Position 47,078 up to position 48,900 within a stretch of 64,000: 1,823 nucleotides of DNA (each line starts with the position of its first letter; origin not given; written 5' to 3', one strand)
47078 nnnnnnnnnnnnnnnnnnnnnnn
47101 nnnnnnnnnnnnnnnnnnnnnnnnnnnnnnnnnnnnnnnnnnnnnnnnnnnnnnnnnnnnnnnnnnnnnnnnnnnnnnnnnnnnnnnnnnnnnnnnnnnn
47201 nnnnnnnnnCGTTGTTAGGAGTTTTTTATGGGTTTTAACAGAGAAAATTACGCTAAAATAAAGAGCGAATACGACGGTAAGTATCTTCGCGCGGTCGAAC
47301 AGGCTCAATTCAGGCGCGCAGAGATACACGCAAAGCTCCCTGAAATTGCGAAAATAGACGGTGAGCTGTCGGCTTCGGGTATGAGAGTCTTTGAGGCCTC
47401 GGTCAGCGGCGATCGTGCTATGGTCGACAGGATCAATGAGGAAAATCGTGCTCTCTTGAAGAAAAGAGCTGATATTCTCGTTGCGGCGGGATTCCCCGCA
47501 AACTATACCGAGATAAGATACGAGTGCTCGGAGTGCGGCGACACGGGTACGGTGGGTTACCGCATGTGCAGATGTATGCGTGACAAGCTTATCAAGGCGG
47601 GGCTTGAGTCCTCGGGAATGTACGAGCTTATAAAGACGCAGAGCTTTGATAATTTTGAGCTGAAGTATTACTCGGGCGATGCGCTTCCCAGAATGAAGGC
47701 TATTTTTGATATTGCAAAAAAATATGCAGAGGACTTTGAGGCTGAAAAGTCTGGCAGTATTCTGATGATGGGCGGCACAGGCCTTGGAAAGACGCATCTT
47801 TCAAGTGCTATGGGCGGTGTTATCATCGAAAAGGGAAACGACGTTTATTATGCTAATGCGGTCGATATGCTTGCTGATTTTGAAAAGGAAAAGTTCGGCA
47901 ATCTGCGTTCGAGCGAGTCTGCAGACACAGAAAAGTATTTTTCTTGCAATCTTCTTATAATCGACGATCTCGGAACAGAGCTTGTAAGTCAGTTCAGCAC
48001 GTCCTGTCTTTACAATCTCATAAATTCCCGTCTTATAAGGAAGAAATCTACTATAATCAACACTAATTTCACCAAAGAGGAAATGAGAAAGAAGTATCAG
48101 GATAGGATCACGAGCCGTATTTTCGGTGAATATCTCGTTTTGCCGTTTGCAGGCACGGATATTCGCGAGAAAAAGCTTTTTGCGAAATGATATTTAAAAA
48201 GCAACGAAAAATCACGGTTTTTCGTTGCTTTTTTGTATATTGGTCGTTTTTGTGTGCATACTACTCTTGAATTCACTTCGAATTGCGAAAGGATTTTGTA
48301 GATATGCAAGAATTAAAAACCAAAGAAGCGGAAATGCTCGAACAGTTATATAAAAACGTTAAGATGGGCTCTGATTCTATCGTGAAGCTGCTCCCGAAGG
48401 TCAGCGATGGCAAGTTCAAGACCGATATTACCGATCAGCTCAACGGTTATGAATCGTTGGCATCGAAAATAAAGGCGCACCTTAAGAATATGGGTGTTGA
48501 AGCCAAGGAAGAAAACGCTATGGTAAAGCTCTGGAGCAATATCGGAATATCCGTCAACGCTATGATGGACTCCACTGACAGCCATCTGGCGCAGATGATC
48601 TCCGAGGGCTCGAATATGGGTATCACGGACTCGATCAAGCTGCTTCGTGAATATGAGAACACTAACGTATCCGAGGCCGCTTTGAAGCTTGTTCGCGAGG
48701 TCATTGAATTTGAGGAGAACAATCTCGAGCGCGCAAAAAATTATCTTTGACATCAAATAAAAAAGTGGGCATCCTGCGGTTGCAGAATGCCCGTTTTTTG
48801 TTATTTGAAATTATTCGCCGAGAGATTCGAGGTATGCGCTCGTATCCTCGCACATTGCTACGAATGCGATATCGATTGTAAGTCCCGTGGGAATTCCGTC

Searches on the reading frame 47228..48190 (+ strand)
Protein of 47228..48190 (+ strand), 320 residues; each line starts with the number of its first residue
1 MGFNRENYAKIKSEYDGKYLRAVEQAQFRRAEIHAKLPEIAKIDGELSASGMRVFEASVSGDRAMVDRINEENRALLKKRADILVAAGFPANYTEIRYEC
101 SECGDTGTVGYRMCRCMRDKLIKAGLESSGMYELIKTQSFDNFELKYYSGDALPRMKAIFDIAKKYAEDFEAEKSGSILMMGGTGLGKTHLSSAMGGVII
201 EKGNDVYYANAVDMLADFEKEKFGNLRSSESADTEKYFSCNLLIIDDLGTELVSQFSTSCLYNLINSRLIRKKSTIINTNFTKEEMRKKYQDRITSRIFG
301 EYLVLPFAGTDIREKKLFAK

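Call 6: search_protein_families(library=ncbifam, proteins=[window:47228-48190:+])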
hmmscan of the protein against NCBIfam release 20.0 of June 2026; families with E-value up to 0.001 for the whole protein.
window:47228-48190:+ (320 aa): 14 families
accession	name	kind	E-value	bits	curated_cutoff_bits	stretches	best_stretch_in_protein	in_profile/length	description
NF005304.0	PRK06835.1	equivalog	7.1e-81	271.9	215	1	5-317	3-324/330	ATP-binding protein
NF005992.0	PRK08116.1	subfamily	6.3e-31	107.5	189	1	121-316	65-255/269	hypothetical protein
NF038214.1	IS21_help_AAA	equivalog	1.9e-20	73.6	200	1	174-293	89-204/232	IS21-like element helper ATPase IstB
NF005378.0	PRK06921.1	subfamily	4.4e-20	71.9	207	1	89-299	24-241/266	hypothetical protein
NF005931.1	PRK07952.1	equivalog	1.2e-19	70.8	357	1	115-300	46-225/246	replicative helicase loader DnaC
NF001154.0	PRK00149.3-3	equivalog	2.6e-14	53.1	410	1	134-298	117-273/462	chromosomal replication initiator protein DnaA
NF009043.0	PRK12377.1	subfamily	1.2e-13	51.3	389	1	125-298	58-222/248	ATP-binding protein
TIGR00362.1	DnaA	equivalog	8.5e-13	48.1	343.9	1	159-298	122-258/437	chromosomal replication initiator protein DnaA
NF006038.0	PRK08181.1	subfamily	2.2e-12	46.8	317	1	151-292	84-220/271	transposase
NF006505.0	PRK08939.1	equivalog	1e-09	38.1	228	1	138-291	119-270/306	primosomal protein DnaI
NF006616.1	PRK09183.1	subfamily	1.1e-08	34.7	300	1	172-288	97-210/253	IS21-like element helper ATPase IstB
NF005098.0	PRK06526.1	subfamily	3.9e-07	29.7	296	1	147-280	83-210/266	transposase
NF009087.0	PRK12422.1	equivalog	2.5e-05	23.6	657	1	156-298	123-260/455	chromosomal replication initiator protein DnaA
TIGR03420.1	DnaA_homol_Hda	equivalog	0.00089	18.8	194.8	0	139-267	13-118/226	DnaA regulatory inactivator Hda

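Call 7: search_protein_families(library=pfam, proteins=[window:47228-48190:+])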
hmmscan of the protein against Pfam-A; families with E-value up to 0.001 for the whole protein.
window:47228-48190:+ (320 aa): 2 families
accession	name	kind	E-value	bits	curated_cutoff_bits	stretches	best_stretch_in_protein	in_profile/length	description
PF01695.23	IstB_IS21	-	1e-16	61.6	24.1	1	174-294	91-207/238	IstB-like ATP binding protein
PF00308.24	Bac_DnaA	-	2.8e-07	31.3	23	1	162-298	22-155/162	Bacterial DnaA ATPAse domain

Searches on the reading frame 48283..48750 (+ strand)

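Call 6: search_protein_families(library=ncbifam, proteins=[window:48283-48750:+])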
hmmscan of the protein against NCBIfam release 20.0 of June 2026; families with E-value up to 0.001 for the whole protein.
window:48283-48750:+ (155 aa): 0 families

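Call 7: search_protein_families(library=pfam, proteins=[window:48283-48750:+])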
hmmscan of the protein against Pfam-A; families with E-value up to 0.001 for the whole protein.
window:48283-48750:+ (155 aa): 1 family
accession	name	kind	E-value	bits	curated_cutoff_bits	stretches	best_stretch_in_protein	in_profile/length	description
PF09537.16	DUF2383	-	4.1e-05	24.1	30.8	1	16-110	3-98/111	Domain of unknown function (DUF2383)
